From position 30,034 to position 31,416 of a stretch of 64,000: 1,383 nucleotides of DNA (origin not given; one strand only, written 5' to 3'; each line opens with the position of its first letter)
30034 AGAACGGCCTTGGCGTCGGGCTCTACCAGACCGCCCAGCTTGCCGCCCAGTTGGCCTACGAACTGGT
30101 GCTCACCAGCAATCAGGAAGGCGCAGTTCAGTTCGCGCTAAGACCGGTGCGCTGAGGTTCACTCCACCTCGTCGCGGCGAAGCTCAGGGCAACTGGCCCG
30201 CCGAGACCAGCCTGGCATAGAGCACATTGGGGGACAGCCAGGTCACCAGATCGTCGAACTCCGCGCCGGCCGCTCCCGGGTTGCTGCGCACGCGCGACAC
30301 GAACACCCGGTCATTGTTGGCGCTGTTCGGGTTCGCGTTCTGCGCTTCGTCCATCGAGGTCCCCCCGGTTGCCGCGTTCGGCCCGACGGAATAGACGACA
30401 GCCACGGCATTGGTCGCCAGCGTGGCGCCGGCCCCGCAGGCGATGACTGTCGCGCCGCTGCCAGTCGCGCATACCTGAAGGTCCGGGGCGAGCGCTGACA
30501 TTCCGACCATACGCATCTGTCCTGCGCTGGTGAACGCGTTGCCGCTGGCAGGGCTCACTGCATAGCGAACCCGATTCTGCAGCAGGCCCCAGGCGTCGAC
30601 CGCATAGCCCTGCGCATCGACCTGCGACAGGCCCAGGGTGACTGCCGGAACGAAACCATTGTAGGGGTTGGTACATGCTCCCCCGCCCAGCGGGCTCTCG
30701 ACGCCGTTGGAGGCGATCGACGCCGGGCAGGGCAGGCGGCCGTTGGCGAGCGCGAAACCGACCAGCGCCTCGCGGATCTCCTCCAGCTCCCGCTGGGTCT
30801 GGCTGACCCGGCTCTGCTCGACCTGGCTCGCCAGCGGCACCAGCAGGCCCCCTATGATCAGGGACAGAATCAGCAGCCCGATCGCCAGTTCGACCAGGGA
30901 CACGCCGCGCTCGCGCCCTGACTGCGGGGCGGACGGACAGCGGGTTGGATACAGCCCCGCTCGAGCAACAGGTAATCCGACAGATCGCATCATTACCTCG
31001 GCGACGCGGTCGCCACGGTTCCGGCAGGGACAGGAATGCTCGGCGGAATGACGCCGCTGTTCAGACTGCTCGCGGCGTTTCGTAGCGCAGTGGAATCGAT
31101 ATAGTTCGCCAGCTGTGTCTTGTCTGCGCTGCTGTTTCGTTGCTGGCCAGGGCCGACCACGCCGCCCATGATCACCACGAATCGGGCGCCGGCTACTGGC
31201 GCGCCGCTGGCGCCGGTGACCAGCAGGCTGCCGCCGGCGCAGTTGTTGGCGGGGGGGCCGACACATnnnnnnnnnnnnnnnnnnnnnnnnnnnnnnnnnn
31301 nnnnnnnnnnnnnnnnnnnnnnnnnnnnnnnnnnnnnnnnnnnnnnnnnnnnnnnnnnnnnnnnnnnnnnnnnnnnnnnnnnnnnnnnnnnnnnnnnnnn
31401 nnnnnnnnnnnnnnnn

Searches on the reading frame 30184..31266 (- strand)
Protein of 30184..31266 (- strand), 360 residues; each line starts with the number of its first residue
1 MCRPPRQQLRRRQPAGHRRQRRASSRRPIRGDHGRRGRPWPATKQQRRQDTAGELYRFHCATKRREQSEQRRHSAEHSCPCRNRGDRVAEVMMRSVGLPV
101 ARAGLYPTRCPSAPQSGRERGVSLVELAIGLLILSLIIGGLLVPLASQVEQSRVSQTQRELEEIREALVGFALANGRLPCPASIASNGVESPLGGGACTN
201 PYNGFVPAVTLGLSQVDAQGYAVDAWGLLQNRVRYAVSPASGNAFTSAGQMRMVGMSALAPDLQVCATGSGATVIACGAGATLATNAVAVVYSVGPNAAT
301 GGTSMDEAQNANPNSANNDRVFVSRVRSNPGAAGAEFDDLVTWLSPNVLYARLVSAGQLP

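Call 7: search_protein_families(library=pfam, proteins=[window:30184-31266:-])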
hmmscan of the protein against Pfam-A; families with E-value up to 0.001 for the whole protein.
window:30184-31266:- (360 aa): 0 families

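Call 8: search_protein_families(library=ncbifam, proteins=[window:30184-31266:-])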
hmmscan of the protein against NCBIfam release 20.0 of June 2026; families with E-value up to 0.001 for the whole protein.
window:30184-31266:- (360 aa): 1 family
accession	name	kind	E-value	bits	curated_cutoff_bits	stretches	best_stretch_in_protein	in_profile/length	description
TIGR01710.1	typeII_sec_gspG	equivalog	2e-05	24.6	88.85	1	120-180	1-61/134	type II secretion system major pseudopilin GspG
